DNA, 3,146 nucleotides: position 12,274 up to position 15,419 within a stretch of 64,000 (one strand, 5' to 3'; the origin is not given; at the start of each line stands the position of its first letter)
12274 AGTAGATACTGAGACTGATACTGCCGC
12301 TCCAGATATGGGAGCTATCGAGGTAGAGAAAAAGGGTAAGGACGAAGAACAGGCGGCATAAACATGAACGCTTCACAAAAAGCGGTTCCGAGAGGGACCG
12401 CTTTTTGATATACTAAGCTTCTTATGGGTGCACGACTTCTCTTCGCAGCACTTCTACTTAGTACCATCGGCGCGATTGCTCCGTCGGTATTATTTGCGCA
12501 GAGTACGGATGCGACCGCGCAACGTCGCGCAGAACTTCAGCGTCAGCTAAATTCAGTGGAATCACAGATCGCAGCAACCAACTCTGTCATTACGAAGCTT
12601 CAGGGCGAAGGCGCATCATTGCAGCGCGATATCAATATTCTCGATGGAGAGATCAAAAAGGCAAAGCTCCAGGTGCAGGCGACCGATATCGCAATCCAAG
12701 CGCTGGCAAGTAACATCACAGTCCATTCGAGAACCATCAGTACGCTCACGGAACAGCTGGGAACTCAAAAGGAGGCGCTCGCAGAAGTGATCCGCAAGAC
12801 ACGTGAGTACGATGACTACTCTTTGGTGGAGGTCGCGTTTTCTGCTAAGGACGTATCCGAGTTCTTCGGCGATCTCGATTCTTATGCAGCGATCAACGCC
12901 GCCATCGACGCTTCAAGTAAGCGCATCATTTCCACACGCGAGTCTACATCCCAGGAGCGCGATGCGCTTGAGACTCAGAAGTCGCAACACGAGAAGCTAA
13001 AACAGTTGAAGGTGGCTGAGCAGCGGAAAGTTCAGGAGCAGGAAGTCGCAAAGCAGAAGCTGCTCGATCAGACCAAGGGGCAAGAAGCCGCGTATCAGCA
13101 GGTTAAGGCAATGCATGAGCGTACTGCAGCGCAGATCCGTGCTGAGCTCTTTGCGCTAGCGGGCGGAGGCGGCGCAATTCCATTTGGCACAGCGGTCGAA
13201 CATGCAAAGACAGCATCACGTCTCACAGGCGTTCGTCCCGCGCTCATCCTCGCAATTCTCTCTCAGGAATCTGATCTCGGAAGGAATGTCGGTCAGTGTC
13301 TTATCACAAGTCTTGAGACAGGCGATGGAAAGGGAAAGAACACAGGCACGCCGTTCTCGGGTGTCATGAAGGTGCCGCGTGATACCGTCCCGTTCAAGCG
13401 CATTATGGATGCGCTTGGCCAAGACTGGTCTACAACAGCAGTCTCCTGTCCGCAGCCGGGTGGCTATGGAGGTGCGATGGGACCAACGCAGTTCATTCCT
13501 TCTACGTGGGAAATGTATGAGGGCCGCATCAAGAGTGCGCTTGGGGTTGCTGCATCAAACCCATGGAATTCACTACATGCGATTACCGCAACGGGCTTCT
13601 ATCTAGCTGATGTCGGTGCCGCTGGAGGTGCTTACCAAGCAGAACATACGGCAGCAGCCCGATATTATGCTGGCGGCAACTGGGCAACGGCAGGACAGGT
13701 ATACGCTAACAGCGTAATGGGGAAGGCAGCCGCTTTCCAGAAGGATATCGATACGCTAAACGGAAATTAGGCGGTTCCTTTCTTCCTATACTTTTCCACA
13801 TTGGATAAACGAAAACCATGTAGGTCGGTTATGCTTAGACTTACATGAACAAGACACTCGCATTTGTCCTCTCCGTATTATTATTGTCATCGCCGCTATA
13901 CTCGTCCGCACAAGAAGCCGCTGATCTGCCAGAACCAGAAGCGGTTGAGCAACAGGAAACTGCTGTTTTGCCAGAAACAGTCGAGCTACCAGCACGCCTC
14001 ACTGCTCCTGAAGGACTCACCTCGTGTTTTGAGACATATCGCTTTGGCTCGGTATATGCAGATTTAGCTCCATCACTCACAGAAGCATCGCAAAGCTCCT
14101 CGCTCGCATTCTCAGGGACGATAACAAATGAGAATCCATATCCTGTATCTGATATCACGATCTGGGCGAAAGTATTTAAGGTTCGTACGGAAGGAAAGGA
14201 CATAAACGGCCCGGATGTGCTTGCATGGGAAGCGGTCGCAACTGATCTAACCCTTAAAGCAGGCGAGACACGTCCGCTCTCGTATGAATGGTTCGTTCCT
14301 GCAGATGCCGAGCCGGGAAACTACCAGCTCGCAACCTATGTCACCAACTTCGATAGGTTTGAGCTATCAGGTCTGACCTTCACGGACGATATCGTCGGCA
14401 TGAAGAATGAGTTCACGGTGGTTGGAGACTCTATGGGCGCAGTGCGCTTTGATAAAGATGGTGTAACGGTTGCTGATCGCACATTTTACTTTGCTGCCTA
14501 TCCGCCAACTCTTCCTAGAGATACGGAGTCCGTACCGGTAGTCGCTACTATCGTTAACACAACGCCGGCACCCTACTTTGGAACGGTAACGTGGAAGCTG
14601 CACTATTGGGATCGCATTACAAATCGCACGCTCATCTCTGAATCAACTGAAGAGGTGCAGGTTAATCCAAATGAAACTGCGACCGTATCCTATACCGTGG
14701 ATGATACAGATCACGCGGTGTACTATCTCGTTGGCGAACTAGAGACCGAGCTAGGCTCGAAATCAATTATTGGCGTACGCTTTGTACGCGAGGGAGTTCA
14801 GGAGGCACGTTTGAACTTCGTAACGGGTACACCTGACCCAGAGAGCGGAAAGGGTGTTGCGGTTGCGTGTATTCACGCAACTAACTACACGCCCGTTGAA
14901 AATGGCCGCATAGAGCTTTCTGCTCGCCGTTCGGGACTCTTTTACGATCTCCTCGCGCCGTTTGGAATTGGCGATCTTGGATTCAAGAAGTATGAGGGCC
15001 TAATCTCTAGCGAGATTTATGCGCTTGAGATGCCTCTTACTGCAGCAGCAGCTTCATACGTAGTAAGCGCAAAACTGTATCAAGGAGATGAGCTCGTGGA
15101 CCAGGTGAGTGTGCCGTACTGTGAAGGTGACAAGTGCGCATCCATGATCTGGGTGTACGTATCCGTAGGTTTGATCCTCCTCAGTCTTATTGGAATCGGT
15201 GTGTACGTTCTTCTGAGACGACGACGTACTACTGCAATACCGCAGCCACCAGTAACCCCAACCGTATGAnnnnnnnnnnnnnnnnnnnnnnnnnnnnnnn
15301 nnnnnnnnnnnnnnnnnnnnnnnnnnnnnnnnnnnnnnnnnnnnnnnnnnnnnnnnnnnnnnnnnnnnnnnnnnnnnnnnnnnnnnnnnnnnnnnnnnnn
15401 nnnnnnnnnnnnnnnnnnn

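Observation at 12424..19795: Co-directional operon of a coiled-coil lytic transglycosylase plus five secreted/membrane proteins, ending in a strong terminator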

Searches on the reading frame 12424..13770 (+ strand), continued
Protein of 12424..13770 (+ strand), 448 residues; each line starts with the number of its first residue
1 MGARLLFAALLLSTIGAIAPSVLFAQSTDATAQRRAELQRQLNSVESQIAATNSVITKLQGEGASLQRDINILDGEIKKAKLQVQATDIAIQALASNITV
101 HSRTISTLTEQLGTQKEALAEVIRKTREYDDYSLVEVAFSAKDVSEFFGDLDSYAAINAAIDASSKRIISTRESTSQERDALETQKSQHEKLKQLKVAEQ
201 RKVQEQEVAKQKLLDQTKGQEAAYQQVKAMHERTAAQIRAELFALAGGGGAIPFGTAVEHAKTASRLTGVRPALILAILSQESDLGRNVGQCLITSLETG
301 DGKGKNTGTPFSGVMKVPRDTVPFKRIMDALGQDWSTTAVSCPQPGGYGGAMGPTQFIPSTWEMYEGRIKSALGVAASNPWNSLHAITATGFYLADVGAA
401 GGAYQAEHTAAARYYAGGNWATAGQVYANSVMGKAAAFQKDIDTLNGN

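Call 17: find_encoding_contigs(protein=P0001, flank=10000, max_places=1)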
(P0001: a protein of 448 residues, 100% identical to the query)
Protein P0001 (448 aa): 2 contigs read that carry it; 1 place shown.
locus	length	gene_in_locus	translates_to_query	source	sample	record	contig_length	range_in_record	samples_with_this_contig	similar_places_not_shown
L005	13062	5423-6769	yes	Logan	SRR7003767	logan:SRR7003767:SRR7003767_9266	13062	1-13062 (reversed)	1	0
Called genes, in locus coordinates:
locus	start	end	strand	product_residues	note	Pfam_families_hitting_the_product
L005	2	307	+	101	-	?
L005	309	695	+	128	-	PF12643:MazG-like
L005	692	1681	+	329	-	PF02779:Transket_pyr, PF02780:Transketolase_C, PF22613:Transketolase_C_1 (faint)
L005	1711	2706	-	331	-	PF00294:PfkB, PF08543:Phos_pyr_kin (weak)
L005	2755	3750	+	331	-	PF00274:Glycolytic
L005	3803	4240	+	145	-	PF07963:N_methyl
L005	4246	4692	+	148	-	PF07963:N_methyl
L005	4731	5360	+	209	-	PF01386:Ribosomal_L25p, PF14693:Ribosomal_TL5_C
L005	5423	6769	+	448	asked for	PF13406:SLT_2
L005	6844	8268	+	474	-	-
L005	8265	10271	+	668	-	PF00801:PKD (faint), PF18911:PKD_4 (faint), PF07705:CARDB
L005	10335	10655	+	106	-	-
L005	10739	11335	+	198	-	-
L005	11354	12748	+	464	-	PF00801:PKD (faint), PF07705:CARDB, PF18911:PKD_4 (faint)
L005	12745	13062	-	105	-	?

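Call 23: find_related_loci(query=A1, collection=genome_contigs, flank=10000)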
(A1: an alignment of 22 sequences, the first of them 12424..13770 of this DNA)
Query A1 (448 aa) in genome_contigs; peptide patterns used: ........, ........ (x = any residue, [..] = any of these).
599 stretches matched a pattern (row limit reached: there are more); 439 encode a relative of the query (tblastn E <= 1e-3); the best 80 are kept; 80 distinct loci.
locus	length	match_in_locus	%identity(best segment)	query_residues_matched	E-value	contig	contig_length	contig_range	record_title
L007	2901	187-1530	83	1-448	0e+0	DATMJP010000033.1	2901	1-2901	MAG TPA_asm: Candidatus Paceibacterota bacterium isolate SMAG_U13573 k141_325079, whole genome shotgun sequence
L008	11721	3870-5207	80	1-446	0e+0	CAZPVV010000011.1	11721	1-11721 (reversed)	MAG TPA_asm: uncultured Candidatus Saccharibacteria bacterium isolate SRP192515_co2_7 genome assembly, contig: NODE_4606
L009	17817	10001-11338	79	1-446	0e+0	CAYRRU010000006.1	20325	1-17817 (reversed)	MAG TPA_asm: uncultured Candidatus Saccharibacteria bacterium isolate SRP278252_co2_14 genome assembly, contig: NODE_534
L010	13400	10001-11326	69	5-447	0e+0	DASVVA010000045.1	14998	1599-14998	MAG TPA_asm: Candidatus Paceibacterota bacterium isolate SMAG_U3331 k141_412960, whole genome shotgun sequence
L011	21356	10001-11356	69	5-447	0e+0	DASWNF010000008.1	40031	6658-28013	MAG TPA_asm: Candidatus Paceibacterota bacterium isolate SMAG_U3407 k141_263835, whole genome shotgun sequence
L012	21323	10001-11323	70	5-447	0e+0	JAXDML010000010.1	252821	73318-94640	MAG: Candidatus Parcubacteria bacterium isolate BP_640 scaffold_4588116, whole genome shotgun sequence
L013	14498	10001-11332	63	5-448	0e+0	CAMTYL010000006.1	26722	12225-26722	MAG: uncultured bacterium isolate G04_MAG_00032 genome assembly, contig: G04_MAG_00032_000000000008, whole genome shotgu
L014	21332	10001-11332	64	4-448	0e+0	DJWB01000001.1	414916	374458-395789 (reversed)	MAG TPA_asm: Patescibacteria group bacterium UBA6241 UBA6241_contig_4350, whole genome shotgun sequence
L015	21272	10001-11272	65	24-448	0e+0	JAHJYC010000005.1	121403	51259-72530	MAG: Patescibacteria group bacterium isolate UMS_A.mb.28 UMS_A.mb.28_k119_389084, whole genome shotgun sequence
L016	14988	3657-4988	64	5-447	0e+0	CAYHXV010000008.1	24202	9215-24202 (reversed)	MAG TPA_asm: uncultured Candidatus Saccharibacteria bacterium isolate ERP119705_co17_327 genome assembly, contig: NODE_2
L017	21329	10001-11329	61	1-448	0e+0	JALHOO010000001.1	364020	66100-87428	MAG: Candidatus Paceibacterota bacterium isolate bin.152 c_000000000139, whole genome shotgun sequence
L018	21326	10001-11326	61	4-448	0e+0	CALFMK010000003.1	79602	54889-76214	MAG TPA_asm: uncultured bacterium isolate SRR6231188_bin.80_CONCOCT_v1.1_MAG genome assembly, contig: ERZ650241.33, whol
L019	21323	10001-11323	62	4-448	0e+0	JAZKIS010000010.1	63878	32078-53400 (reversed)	MAG: Patescibacteria group bacterium isolate ADI_DC_SW_02_SPN_11032020-bin059 DCSW02SPN_B059_0_000000000010, whole genom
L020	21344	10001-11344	63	1-448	0e+0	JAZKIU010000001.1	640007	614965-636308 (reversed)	MAG: Patescibacteria group bacterium isolate ADI_DC_SW_02_SPN_11032020-bin061_1 DCSW02SPN_B061_1_000000000001, whole gen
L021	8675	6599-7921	61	4-448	0e+0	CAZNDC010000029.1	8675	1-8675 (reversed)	MAG TPA_asm: uncultured Candidatus Saccharibacteria bacterium isolate SRP178908_co2_72 genome assembly, contig: NODE_527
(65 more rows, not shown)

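Call 29: predict_structure(alignment_id=A1)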
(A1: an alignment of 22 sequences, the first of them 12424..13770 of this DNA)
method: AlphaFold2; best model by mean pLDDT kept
length: 448 residues; sequences in the alignment: 22
mean_pLDDT: 78.0   pTM: 0.48
mean pLDDT of the five models: 78.0, 76.9, 74.6, 73.4, 69.7
residues with pLDDT >= 90: 67; 70-90: 274; 50-70: 75; < 50: 32
segments of 3 or more residues with pLDDT < 50: 16-28, 135-144, 345-350
pLDDT, mean of each block of 10 residues (from residue 1): 58 48 41 77 87 90 91 89 87 86 85 81 65 48 53 78 85 88 88 87 91 92 88 75 60 81 92 89 65 85 76 81 88 77 53 64 87 82 85 89 86 69 74 90 78
secondary structure, 60 per line:
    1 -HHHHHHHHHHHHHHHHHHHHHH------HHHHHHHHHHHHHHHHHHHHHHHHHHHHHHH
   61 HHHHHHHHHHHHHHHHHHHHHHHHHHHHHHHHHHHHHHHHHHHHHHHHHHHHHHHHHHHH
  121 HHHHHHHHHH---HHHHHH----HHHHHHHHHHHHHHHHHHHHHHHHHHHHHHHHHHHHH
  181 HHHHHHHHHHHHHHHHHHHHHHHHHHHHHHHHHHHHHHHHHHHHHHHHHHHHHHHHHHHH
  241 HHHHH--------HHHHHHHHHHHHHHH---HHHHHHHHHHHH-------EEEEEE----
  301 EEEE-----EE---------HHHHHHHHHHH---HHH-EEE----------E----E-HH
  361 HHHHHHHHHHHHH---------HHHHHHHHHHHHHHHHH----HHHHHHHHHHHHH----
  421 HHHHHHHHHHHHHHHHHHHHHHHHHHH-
elements in order: H2-23 H30-130 H134-139 H144-245 H254-268 H272-283 E291-296 E301-304 H321-331 E339-341 H359-373 H383-399 H404-416 H421-447
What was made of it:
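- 12424..13770 (+): g1: secreted coiled-coil lytic transglycosylase. Signal peptide aa 1-26; coiled-coil hairpin aa 30-245 (nt 12511-13158); SLT_2/MltB-type catalytic domain aa 254-447 (nt 13183-13764); predicted catalytic Glu282. AlphaFold model (call 29).
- On FtsEX-coupled coiled-coil hydrolase or activator (EnvC/PcsB/CwlO/RipC): Helices 30-130 and 144-245 in the AlphaFold model (call 29).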

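Call 31: search_solved_structures(query=A1, max_evalue=1)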
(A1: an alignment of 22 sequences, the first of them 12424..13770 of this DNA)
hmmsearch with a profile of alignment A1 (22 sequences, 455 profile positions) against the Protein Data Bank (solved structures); distinct sequences matched with E-value up to 1: 27.
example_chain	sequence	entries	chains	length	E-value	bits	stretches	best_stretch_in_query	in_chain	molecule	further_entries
8hd0_E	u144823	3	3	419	2.4e-06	29.8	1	41-232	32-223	Murein hydrolase activator EnvC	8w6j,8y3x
6tpi_A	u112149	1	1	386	2.3e-05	26.6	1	47-233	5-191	Murein hydrolase activator EnvC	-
4lin_A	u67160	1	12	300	0.00055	22.1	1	37-138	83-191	Tail needle protein gp26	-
8tzk_E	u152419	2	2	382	0.014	17.4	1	30-255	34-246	Peptidase M23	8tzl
1ltm_A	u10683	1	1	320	0.018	17.1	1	351-408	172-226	36 KDA SOLUBLE LYTIC TRANSGLYCOSYLASE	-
1d0k_A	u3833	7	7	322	0.018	17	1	351-408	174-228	35KD SOLUBLE LYTIC TRANSGLYCOSYLASE | LYTIC MUREIN TRANSGLYCOSYLASE B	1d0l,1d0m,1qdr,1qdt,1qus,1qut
6qp4_A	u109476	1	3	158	0.024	16.6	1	46-130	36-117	UspA1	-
5o8x_A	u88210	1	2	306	0.029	16.4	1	351-374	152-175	Soluble lytic transglycosylase B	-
4anr_A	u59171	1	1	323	0.033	16.2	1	351-374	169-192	SOLUBLE LYTIC TRANSGLYCOSYLASE B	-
3hnw_A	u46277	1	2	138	0.067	15.2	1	38-123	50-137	uncharacterized protein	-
3qh9_A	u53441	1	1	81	0.073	15.1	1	53-121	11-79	Liprin-beta-2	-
2d3e_A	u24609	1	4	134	0.075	15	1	32-115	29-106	General control protein GCN4 and Tropomyosin 1 alpha chain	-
8qox_B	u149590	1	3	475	0.085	14.8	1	26-119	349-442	Conserved membrane protein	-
7muc_AF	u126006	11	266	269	0.14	14.2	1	46-121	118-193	DotF | IcmG (DotF)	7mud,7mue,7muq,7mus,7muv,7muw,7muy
5anz_A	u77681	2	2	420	0.17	13.9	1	353-377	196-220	SOLUBLE LYTIC TRANSGLYCOSYLASE B3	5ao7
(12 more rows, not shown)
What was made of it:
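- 12424..13770 (+): EnvC is the top solved-structure profile hit (call 31).
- On FtsEX-coupled coiled-coil hydrolase or activator (EnvC/PcsB/CwlO/RipC): The profile matches EnvC 32-223 at E 2.4e-6 (call 31).
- Checked: Its best matches among solved structures are EnvC chains (E 2.4e-6, call 31).
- EnvC chains from FtsEX complexes are the best solved-structure hits over the whole hairpin (8hd0_E, E 2.4e-6, query 41-232 against EnvC 32-223, call 31). Its coiled coil resembles regulators of the cell's own wall hydrolysis (call 31).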

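Call 32: fold_search(model_id=the predicted structure, library=pdb)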
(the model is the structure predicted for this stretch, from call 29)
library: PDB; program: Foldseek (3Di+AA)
matches with E <= 10: 672; with E <= 0.001: 0
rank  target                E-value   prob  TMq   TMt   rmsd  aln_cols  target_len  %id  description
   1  6tpi_A                5.7e-03  0.99  0.18  0.20  19.6       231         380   20  EnvC bound to the FtsX periplasmic domain (released 2020-11-04)
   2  8tqe_A                5.7e-03  0.99  0.17  0.05  13.1       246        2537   13  XptA2 wild type (released 2023-09-27)
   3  8tzl_E                7.3e-03  1.00  0.24  0.29  13.2       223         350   20  Cryo-EM structure of Vibrio cholerae FtsE/FtsX/EnvC complex, full-length (released 2023-12-20)
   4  8tv0_A                7.7e-03  0.98  0.18  0.05  13.0       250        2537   14  XptA2 wild type (released 2023-09-27)
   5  8i4v_B                9.4e-03  1.00  0.32  0.50   6.0       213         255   12  Cryo-EM structure of 5-subunit Smc5/6 arm region (released 2024-06-26)
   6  3g6b_B                9.9e-03  1.00  0.26  0.50   8.0       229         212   12  Crystal structure of a Soluble Chemoreceptor from Thermotoga maritima Asn217Ile mutant (released 2009-07-28)
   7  3g67_B                1.0e-02  1.00  0.26  0.50   7.9       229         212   12  Crystal Structure of a Soluble Chemoreceptor from Thermotoga maritima (released 2009-07-28)
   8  6rwb_A                1.0e-02  0.99  0.24  0.08   9.7       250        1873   14  Cryo-EM structure of Yersinia pseudotuberculosis TcaA-TcaB (released 2019-10-23)
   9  9mli_A                1.2e-02  0.96  0.16  0.05  13.1       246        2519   14  Xenorhabdus nematophilus XptA2 RBD C Chimera (released 2025-03-05)
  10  3g6b_A                1.3e-02  1.00  0.29  0.52   7.5       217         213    9  Crystal structure of a Soluble Chemoreceptor from Thermotoga maritima Asn217Ile mutant (released 2009-07-28)
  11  5nnv_B                1.3e-02  1.00  0.32  0.54   7.3       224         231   13  Structure of a Bacillus subtilis Smc coiled coil middle fragment (released 2017-06-21)
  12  3g67_A                1.4e-02  0.99  0.18  0.32  12.8       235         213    9  Crystal Structure of a Soluble Chemoreceptor from Thermotoga maritima (released 2009-07-28)
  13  9a6c_A                1.7e-02  1.00  0.21  0.17  37.6       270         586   10  Integrative model of YYDD-YYDB by crosslinking MS and deep learning (released 2024-09-18)
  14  6djl_E                1.7e-02  0.93  0.13  0.24  26.4       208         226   10  Crystal structure of the Rab11 GEF SH3BP5 bound to nucleotide free Rab11A (released 2018-09-26)
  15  3zx6_A                1.9e-02  1.00  0.26  0.36  10.7       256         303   11  Structure of Hamp(AF1503)-Tsr fusion - Hamp (A291V) mutant (released 2012-02-29)
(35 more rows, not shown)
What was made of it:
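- Closest known: FtsEX-controlled coiled-coil wall hydrolases and activators: EnvC. Same: EnvC is the best solved-structure match over the whole hairpin (calls 29, 31, 32).
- EnvC and PcsB also appear among the Foldseek hits (call 32).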

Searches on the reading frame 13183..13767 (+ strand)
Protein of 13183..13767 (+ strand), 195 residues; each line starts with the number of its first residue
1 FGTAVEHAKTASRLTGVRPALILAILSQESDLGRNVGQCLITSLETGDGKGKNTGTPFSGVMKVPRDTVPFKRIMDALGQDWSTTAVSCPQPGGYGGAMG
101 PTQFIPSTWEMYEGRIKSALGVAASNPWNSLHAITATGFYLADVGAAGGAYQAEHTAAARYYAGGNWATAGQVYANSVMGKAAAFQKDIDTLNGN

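Call 70: search_solved_structures(query=window:13183-13767:+, max_evalue=1, show_alignments=3)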
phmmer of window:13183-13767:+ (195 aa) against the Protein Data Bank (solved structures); distinct sequences matched with E-value up to 1: 4.
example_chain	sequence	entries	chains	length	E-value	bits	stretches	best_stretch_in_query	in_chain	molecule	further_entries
1ltm_A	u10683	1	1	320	0.11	15.8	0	14-143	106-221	36 KDA SOLUBLE LYTIC TRANSGLYCOSYLASE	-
1d0k_A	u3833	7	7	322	0.11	15.8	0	14-143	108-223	35KD SOLUBLE LYTIC TRANSGLYCOSYLASE | LYTIC MUREIN TRANSGLYCOSYLASE B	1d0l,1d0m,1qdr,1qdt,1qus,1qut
5o8x_A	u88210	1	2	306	0.32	14.2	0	87-113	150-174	Soluble lytic transglycosylase B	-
4anr_A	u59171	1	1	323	0.38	14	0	87-113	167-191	SOLUBLE LYTIC TRANSGLYCOSYLASE B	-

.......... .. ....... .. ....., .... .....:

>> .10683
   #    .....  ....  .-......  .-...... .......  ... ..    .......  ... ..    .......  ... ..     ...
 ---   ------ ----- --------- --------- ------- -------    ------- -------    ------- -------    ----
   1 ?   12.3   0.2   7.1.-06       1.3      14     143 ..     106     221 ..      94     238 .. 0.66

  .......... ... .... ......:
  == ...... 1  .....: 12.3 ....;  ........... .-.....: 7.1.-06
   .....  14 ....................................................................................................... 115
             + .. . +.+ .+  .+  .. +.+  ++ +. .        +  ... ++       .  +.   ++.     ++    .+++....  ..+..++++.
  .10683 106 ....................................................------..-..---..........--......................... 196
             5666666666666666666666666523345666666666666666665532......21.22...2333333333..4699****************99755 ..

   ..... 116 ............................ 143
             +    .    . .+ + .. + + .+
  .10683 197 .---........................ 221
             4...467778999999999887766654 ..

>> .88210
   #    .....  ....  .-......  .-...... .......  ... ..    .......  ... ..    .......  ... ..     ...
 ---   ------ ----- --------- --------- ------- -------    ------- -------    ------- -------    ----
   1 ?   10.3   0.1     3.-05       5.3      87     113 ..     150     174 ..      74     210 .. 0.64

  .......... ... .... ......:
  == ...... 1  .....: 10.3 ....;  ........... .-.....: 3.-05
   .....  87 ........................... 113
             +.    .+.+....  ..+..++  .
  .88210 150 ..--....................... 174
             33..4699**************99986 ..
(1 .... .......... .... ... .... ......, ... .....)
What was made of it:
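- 12424..13770 (+): Alignment to Slt35 places E282 on the catalytic Glu (call 70).
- On SLT_2 / MltB-type (family 3) lytic transglycosylase: phmmer aligns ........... with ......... of Slt35 chains 1ltm and 1d0k (call 70).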

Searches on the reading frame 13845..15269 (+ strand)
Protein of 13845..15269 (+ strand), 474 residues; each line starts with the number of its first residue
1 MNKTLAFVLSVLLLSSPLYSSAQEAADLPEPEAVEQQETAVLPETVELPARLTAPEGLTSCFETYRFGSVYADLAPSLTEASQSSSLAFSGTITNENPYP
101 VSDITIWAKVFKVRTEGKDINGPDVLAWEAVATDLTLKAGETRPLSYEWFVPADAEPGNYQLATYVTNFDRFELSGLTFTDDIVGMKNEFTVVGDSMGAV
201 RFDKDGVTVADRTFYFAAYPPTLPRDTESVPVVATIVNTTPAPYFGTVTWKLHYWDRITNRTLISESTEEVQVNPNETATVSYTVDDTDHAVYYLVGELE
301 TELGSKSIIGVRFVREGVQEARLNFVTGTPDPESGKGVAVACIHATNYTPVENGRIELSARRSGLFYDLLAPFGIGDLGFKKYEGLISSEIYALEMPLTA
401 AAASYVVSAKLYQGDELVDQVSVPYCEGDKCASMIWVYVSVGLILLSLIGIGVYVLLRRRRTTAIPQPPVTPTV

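Call 3: search_protein_families(library=pfam, proteins=[window:13845-15269:+], max_evalue=0.1)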
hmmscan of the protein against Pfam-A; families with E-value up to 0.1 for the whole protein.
window:13845-15269:+ (474 aa): 4 families
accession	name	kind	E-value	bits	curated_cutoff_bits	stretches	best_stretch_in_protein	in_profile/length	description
PF17786.7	Mannosidase_ig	-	0.0003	21.7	23.4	0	236-300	7-72/91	Mannosidase Ig/CBM-like domain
PF06280.18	fn3_5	-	0.027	15.6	27.6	0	263-289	56-82/112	Fn3-like domain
PF12690.13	BsuPI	-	0.052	14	22.9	0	131-166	62-96/101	Intracellular proteinase inhibitor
PF17870.6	Insulin_TMD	-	0.065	13.8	33.4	0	441-462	23-44/47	Insulin receptor trans-membrane segment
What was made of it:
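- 13845..15269 (+): g2: type I membrane protein with a signal peptide, a ~400-aa beta-rich ectodomain, and a C-terminal membrane helix plus RRRR. Proposed partner of g3. Only sub-threshold Pfam hits to beta-sandwich (Ig/CBM-like) families (call 3).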

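Call 4: search_protein_families(library=ncbifam, proteins=[window:13845-15269:+], max_evalue=0.1)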
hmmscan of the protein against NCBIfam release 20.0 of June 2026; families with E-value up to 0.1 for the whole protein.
window:13845-15269:+ (474 aa): 1 family
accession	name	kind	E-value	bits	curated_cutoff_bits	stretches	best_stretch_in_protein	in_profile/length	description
NF033507.3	Loki-CTERM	subfamily_domain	0.033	14.5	19.9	1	444-461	8-25/27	Loki-CTERM sorting domain-containing protein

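Call 88: search_solved_structures(query=A4, max_evalue=1)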
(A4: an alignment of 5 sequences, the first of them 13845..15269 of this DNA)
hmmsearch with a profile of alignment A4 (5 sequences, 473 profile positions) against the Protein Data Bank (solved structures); distinct sequences matched with E-value up to 1: 1.
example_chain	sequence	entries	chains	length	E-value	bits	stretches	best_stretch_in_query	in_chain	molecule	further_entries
3kf8_A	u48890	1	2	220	0.051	15.4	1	95-123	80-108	Protein stn1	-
